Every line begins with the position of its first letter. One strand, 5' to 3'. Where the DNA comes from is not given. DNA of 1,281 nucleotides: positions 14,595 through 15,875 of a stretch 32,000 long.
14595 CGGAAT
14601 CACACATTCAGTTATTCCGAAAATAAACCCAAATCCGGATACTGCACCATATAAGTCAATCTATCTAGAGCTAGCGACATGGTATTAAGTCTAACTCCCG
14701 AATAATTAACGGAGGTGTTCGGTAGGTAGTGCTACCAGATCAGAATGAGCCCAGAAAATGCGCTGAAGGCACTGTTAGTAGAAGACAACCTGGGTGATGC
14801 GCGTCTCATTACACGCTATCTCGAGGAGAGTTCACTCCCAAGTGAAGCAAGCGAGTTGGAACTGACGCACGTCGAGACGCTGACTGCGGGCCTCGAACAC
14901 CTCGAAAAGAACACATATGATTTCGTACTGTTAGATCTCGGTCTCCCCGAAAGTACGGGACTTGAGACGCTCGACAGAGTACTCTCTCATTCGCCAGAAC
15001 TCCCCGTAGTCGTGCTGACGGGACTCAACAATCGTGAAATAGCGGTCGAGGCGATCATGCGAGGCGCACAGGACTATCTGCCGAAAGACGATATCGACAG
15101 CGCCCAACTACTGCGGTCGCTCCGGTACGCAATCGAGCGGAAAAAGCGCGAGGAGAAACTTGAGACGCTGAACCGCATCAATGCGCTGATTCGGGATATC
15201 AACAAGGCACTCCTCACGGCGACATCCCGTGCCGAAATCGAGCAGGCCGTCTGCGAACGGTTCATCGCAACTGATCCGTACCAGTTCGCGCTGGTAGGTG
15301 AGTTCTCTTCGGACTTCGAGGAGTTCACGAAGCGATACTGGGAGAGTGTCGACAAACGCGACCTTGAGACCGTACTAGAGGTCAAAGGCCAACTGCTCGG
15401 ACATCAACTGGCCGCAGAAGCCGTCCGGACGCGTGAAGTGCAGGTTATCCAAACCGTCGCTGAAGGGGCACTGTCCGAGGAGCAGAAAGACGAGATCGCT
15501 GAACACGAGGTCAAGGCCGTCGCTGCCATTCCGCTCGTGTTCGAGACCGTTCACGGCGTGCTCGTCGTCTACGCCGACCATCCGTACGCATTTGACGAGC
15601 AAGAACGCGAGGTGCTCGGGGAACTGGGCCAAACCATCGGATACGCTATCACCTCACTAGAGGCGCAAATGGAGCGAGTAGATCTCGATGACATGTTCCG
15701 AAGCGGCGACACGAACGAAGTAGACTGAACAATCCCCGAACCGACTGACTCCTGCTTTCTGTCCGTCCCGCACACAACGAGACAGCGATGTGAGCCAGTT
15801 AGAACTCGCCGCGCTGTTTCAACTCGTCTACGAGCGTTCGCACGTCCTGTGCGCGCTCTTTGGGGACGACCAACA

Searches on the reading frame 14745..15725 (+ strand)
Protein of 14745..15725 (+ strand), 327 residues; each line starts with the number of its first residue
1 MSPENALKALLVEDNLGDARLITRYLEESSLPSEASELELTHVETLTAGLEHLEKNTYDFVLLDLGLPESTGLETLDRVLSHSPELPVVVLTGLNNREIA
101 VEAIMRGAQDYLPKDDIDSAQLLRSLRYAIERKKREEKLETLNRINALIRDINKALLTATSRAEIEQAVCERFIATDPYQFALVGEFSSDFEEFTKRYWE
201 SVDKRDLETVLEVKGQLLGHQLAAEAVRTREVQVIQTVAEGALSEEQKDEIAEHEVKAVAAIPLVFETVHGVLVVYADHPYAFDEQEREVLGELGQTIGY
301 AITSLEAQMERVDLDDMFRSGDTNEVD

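Call 57: search_protein_families(library=pfam, proteins=[window:14745-15725:+], max_evalue=0.00001)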
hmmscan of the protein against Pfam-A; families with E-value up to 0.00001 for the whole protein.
window:14745-15725:+ (327 aa): 4 families
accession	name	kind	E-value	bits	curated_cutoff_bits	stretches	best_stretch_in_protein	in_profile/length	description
PF00072.30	Response_reg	-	4.9e-17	62.5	30.2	1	10-123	2-107/111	Response regulator receiver domain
PF13185.12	GAF_2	-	8.6e-14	52.4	28.6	1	160-302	2-135/136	GAF domain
PF01590.32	GAF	-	6e-07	30.5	22.4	1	219-302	52-133/133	GAF domain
PF13492.12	GAF_3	-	2.1e-06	28.6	27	1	223-302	46-127/129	GAF domain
